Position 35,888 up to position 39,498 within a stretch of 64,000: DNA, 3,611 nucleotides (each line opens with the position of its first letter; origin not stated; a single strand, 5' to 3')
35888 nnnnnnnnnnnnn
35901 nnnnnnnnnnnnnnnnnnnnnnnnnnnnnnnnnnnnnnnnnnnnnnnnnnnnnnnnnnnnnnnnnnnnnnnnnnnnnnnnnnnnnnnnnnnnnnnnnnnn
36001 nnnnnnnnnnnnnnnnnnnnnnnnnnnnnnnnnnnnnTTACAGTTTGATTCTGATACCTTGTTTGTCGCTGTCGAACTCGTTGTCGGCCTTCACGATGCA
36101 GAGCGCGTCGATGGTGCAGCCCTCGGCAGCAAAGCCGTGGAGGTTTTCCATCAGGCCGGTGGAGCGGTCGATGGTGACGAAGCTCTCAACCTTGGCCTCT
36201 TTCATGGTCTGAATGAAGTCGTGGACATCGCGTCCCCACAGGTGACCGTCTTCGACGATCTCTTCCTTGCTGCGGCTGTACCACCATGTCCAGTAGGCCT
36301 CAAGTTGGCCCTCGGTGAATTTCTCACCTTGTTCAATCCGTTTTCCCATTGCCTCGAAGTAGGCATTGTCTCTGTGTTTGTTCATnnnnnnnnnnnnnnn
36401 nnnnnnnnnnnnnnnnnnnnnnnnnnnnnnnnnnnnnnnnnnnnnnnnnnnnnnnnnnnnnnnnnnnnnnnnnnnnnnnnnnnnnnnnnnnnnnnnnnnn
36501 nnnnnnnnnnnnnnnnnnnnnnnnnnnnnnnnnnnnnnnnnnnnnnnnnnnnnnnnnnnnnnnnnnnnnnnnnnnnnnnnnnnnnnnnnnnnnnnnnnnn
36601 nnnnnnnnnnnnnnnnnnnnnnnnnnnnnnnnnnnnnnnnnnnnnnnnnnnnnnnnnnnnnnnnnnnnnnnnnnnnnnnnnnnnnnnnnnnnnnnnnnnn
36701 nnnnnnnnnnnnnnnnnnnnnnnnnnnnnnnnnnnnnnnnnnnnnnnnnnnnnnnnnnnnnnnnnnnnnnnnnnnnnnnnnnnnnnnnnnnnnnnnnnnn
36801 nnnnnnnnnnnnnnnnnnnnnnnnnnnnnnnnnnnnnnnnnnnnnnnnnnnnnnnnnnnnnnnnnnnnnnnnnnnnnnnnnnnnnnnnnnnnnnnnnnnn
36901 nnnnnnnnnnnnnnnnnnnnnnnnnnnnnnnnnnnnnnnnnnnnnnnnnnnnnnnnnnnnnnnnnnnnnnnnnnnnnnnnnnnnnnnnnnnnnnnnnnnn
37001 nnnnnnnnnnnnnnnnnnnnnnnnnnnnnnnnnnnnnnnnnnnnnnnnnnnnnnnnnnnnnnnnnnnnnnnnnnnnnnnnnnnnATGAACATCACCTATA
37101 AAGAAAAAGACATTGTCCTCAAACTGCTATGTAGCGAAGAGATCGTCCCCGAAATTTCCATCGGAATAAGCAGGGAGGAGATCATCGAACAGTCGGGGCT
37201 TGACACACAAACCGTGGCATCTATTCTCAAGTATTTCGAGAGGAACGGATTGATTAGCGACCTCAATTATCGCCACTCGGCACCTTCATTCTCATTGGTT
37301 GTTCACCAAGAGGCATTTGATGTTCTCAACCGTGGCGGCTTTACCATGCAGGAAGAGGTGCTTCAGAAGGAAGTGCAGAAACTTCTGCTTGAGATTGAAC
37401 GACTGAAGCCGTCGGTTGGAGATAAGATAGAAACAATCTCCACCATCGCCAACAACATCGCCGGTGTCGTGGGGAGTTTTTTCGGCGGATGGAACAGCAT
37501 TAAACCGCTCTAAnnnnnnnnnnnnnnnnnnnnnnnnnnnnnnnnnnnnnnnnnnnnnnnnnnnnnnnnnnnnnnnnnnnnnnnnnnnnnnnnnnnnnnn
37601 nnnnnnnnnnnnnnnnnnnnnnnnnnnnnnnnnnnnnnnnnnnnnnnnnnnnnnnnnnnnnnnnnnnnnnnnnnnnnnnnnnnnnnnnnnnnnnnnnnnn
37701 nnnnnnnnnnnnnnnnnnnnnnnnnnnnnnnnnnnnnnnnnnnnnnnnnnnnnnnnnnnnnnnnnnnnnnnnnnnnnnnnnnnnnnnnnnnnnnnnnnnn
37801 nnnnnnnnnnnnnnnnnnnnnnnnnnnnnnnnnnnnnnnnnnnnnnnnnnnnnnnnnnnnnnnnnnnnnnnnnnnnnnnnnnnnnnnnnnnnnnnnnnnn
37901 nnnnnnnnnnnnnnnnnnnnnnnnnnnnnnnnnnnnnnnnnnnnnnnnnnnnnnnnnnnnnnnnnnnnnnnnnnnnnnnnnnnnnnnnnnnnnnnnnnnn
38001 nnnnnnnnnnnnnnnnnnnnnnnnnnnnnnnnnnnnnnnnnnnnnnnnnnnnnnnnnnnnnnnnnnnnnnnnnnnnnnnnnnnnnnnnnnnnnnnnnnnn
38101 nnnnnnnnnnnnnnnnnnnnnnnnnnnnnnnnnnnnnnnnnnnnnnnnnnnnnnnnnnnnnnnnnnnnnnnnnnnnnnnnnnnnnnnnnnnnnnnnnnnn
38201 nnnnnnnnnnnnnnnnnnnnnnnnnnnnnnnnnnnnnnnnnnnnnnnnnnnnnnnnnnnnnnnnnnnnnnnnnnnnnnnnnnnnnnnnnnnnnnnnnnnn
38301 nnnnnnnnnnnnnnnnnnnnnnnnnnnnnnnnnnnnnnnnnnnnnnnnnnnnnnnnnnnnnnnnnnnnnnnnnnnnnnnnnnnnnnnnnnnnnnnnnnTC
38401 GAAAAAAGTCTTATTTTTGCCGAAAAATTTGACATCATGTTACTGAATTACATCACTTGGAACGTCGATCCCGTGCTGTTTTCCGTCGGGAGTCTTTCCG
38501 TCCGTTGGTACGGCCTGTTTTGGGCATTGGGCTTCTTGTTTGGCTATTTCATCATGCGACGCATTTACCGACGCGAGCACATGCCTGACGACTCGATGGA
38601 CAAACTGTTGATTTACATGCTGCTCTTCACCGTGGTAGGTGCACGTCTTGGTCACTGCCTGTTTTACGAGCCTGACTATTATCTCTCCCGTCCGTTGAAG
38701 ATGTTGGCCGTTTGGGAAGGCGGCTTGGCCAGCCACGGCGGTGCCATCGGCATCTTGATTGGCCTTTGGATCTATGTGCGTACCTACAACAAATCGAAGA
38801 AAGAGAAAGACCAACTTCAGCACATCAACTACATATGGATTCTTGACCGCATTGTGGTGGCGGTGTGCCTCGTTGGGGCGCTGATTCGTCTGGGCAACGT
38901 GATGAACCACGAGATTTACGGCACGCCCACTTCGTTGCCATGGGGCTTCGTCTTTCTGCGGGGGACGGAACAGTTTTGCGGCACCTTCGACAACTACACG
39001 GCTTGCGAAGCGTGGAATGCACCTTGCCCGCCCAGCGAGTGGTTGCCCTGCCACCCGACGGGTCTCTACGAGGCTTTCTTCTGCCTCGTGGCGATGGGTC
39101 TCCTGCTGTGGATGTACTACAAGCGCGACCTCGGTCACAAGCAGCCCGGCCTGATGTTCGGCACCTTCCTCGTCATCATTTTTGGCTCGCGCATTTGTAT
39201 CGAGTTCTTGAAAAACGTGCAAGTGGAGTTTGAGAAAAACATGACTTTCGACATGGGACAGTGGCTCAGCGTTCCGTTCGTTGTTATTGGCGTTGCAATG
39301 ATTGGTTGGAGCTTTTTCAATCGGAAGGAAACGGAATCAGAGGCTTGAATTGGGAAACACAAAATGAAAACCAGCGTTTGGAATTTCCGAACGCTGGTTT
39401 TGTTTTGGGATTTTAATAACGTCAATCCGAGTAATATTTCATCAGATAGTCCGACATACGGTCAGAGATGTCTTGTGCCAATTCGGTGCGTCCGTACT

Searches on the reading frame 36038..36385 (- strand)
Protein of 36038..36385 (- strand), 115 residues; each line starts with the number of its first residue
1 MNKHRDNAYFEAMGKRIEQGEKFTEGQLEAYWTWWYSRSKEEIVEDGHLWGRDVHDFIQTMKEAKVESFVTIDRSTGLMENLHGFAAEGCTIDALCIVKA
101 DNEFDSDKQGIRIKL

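Call 72: search_protein_families(library=pfam, proteins=[window:36038-36385:-], max_evalue=10)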
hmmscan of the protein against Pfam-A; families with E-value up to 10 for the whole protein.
window:36038-36385:- (115 aa): 1 family
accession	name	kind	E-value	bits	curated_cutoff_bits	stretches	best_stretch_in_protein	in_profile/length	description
PF24753.1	DUF7698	-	2.4e-07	31.1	27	1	12-107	6-106/118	Domain of unknown function (DUF7698)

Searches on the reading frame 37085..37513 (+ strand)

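Call 30: search_protein_families(library=pfam, proteins=[window:37085-37513:+], max_evalue=0.01)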
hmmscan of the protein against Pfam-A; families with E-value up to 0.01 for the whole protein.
window:37085-37513:+ (142 aa): 2 families
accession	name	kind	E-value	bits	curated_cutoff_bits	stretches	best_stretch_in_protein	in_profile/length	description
PF13545.12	HTH_Crp_2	-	0.00025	21.4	27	1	23-60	18-55/70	Crp-like helix-turn-helix domain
PF13412.12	HTH_24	-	0.008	16.2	21.9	0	27-57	17-47/48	Winged helix-turn-helix DNA-binding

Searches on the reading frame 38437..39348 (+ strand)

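Call 30: search_protein_families(library=pfam, proteins=[window:38437-39348:+], max_evalue=0.01)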
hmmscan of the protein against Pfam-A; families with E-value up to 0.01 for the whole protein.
window:38437-39348:+ (303 aa): 1 family
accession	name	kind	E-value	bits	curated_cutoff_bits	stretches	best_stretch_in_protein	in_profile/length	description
PF01790.23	LGT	-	2.3e-67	227.3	24.9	1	12-290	1-239/240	Prolipoprotein diacylglyceryl transferase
